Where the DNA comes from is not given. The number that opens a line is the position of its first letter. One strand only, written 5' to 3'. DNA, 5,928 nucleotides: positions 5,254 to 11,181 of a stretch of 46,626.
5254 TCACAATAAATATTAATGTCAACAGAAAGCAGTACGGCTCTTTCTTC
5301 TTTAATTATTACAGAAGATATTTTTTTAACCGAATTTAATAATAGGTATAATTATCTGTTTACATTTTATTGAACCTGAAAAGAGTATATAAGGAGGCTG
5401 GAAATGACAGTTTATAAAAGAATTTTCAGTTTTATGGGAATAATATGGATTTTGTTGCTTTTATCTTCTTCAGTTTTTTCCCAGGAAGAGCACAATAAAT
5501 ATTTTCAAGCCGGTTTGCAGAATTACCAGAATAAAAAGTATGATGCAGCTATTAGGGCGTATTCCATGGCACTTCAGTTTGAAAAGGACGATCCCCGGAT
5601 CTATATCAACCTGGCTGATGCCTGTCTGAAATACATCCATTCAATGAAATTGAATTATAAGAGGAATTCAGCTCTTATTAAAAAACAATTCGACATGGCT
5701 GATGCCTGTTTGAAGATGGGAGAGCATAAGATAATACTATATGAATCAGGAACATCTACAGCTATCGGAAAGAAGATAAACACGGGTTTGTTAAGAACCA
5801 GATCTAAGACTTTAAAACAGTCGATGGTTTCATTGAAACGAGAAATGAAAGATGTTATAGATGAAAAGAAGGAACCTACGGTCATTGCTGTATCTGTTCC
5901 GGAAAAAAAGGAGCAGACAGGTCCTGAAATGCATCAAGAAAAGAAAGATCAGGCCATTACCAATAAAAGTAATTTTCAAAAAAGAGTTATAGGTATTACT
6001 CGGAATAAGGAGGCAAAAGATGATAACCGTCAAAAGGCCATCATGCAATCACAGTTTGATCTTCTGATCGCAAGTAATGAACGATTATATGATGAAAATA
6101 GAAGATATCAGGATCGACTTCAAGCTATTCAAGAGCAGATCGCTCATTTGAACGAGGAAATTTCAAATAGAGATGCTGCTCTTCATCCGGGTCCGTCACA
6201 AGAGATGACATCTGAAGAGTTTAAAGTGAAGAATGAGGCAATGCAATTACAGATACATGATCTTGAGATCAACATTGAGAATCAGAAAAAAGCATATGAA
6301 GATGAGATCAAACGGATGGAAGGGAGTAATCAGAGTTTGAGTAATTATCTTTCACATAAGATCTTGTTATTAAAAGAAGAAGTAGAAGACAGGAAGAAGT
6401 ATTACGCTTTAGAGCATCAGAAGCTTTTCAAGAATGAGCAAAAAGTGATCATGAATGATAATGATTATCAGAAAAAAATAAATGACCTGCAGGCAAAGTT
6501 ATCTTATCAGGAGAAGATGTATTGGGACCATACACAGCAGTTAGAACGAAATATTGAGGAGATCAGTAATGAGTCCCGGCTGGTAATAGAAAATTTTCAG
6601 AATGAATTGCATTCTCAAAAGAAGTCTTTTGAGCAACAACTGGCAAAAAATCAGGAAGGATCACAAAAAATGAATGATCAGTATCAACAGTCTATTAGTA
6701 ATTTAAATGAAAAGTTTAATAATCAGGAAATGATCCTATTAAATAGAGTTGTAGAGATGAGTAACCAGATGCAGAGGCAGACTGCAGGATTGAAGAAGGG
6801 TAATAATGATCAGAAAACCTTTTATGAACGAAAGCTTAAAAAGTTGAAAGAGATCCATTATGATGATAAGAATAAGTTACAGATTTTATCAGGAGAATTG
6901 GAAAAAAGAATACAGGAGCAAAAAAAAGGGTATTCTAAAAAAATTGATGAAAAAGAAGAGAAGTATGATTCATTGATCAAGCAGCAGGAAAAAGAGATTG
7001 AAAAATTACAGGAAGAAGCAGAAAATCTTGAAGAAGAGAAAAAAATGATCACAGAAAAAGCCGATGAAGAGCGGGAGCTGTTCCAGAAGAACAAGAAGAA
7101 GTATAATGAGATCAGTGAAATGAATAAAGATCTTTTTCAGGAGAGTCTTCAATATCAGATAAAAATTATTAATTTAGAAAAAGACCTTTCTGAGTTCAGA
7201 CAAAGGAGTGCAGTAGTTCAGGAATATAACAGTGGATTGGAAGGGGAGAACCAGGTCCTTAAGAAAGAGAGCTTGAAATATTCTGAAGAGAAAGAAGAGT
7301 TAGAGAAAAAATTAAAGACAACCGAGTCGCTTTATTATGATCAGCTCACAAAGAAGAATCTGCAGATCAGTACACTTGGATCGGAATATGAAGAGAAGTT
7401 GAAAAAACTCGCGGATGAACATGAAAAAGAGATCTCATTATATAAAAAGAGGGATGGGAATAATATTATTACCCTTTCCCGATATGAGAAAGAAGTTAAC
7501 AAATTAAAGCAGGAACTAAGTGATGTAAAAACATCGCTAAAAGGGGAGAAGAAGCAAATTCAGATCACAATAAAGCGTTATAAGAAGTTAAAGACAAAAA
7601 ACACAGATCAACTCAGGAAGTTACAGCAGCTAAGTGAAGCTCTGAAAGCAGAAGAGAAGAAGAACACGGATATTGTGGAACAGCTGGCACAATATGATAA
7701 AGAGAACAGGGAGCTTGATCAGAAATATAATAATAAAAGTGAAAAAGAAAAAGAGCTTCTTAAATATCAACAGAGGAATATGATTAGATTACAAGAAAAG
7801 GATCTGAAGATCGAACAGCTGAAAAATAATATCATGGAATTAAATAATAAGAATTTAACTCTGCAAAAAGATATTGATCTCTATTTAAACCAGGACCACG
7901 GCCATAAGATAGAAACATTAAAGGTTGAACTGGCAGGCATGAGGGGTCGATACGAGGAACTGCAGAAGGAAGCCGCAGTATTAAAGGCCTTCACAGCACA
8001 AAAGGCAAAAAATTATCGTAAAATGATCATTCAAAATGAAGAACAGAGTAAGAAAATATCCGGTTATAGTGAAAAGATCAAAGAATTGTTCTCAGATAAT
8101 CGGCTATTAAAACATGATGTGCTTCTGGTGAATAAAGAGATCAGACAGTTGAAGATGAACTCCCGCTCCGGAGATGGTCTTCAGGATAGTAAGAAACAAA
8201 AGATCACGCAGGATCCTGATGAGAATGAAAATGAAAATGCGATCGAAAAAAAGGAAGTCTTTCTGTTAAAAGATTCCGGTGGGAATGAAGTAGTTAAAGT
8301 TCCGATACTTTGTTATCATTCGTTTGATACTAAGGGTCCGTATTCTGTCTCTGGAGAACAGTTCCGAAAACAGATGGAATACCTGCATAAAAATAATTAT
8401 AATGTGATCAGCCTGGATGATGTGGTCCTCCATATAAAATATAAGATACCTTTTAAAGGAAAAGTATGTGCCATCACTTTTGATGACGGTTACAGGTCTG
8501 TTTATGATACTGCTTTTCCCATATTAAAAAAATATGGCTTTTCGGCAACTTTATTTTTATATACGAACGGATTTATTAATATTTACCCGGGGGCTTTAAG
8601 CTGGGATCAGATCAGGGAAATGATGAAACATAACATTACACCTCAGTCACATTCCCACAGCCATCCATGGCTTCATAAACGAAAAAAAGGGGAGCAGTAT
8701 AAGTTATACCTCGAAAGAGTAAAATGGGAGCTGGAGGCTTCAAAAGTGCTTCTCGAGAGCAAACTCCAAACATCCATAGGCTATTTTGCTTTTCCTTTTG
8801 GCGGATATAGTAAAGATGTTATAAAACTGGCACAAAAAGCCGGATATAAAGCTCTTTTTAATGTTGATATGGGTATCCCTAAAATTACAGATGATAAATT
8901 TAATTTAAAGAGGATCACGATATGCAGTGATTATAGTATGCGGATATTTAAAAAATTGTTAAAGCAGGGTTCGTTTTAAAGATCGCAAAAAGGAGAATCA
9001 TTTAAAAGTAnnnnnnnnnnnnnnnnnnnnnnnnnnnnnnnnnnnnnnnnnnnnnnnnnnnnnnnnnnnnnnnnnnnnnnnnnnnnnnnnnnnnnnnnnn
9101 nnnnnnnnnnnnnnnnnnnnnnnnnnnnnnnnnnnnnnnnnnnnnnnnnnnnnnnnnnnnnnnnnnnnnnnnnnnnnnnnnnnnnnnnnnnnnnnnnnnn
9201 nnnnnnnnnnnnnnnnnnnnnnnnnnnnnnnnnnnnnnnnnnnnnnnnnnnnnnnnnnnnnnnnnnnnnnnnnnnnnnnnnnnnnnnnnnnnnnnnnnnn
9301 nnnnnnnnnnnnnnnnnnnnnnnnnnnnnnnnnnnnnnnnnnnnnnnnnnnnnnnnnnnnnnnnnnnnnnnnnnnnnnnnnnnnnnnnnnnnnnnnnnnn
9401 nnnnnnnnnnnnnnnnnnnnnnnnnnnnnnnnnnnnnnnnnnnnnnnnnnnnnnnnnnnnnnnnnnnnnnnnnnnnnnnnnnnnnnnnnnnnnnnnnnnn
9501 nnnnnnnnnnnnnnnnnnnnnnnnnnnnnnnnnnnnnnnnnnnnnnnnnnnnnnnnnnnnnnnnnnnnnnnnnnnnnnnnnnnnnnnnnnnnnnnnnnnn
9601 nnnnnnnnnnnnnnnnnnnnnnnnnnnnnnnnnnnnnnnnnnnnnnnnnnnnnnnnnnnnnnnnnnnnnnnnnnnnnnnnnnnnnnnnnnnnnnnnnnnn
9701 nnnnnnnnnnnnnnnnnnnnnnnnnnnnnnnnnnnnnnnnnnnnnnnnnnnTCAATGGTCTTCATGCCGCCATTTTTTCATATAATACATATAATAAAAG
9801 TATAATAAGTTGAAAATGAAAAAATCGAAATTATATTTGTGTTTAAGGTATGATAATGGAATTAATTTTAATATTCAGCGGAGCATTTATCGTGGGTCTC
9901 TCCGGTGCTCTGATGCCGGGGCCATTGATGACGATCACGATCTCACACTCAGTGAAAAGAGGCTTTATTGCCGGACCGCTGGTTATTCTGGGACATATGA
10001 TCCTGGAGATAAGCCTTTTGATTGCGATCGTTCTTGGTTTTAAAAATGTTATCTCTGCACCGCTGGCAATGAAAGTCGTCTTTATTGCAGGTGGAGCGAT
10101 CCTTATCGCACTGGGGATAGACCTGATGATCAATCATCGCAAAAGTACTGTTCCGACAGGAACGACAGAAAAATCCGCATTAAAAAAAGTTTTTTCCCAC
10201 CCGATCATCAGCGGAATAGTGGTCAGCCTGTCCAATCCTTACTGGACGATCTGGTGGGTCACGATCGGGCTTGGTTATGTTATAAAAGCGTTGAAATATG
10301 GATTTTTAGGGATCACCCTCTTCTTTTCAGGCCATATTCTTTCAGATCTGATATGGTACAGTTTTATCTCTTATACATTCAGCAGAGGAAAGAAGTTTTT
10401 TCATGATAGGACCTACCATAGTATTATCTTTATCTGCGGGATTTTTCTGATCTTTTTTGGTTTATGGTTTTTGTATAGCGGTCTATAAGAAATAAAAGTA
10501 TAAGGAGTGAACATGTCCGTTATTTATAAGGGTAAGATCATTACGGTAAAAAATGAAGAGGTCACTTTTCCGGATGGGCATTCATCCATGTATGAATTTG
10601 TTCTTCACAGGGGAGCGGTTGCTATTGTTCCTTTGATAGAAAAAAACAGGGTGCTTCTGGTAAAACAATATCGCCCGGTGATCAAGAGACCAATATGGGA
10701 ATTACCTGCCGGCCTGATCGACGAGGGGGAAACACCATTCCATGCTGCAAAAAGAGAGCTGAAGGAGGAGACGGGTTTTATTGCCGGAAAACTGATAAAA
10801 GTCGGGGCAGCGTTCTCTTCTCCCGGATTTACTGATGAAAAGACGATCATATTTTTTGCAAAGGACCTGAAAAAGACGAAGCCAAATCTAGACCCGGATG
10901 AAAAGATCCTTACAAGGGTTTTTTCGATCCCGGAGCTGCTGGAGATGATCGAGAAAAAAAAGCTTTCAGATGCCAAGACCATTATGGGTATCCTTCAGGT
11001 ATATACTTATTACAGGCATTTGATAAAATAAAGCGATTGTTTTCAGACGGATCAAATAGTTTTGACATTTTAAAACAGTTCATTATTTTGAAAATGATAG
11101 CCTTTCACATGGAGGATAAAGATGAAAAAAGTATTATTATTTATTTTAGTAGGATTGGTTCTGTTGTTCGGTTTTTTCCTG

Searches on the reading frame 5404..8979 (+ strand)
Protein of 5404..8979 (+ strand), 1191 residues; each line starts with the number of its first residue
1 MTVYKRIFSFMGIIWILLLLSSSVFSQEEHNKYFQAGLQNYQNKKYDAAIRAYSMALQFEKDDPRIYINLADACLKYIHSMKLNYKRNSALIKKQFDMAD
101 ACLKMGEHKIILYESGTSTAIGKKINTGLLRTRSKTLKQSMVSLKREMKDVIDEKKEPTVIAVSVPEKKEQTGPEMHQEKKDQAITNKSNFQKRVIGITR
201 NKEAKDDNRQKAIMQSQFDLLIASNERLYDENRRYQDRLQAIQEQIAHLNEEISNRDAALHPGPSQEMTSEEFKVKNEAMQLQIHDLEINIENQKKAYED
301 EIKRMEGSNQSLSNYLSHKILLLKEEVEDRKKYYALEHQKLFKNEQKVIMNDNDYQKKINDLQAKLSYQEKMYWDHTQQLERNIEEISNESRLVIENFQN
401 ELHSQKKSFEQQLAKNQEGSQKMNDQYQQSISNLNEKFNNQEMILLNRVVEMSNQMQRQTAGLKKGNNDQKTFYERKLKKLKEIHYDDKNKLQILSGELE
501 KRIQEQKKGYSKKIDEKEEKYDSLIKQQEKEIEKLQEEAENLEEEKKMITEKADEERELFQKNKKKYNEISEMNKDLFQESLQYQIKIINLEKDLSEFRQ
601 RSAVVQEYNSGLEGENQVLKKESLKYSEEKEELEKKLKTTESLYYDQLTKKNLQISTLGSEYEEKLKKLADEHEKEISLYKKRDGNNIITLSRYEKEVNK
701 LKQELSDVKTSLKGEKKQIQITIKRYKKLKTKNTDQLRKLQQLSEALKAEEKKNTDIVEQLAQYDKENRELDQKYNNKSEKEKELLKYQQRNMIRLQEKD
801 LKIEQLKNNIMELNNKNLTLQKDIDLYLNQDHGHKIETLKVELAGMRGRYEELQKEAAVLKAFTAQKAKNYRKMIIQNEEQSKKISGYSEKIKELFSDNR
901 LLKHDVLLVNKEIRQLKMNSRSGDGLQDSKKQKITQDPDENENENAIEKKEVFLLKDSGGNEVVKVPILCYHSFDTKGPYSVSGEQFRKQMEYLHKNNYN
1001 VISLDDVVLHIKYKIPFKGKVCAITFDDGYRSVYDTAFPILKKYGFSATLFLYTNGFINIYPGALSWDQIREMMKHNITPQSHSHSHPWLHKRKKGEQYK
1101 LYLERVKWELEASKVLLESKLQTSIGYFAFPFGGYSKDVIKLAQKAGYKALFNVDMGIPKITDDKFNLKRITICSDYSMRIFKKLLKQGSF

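Call 67: search_protein_families(library=pfam, proteins=[window:5404-8979:+], max_evalue=0.00001)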
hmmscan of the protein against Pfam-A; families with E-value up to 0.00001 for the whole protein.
window:5404-8979:+ (1191 aa): 2 families
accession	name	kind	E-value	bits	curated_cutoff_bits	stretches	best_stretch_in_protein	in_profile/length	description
PF01522.26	Polysacc_deac_1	-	4.3e-25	88.5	23.1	1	1016-1150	3-123/124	Polysaccharide deacetylase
PF13414.12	TPR_11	-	7.7e-06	25.9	26.8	1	40-73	4-37/42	TPR repeat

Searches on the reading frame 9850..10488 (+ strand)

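Call 67: search_protein_families(library=pfam, proteins=[window:9850-10488:+], max_evalue=0.00001)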
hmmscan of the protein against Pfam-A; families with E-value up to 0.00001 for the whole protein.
window:9850-10488:+ (212 aa): 1 family
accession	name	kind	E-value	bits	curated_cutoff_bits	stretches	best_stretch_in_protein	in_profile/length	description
PF01810.24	LysE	-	6.6e-38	130.6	25.6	1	17-211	1-193/193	LysE type translocator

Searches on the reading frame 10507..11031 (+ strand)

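Call 67: search_protein_families(library=pfam, proteins=[window:10507-11031:+], max_evalue=0.00001)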
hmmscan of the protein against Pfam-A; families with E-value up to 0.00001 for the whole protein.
window:10507-11031:+ (174 aa): 1 family
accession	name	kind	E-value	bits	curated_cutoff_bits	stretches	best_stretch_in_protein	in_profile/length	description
PF00293.34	NUDIX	-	7.6e-20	71.7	21.1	1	34-154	2-126/134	NUDIX domain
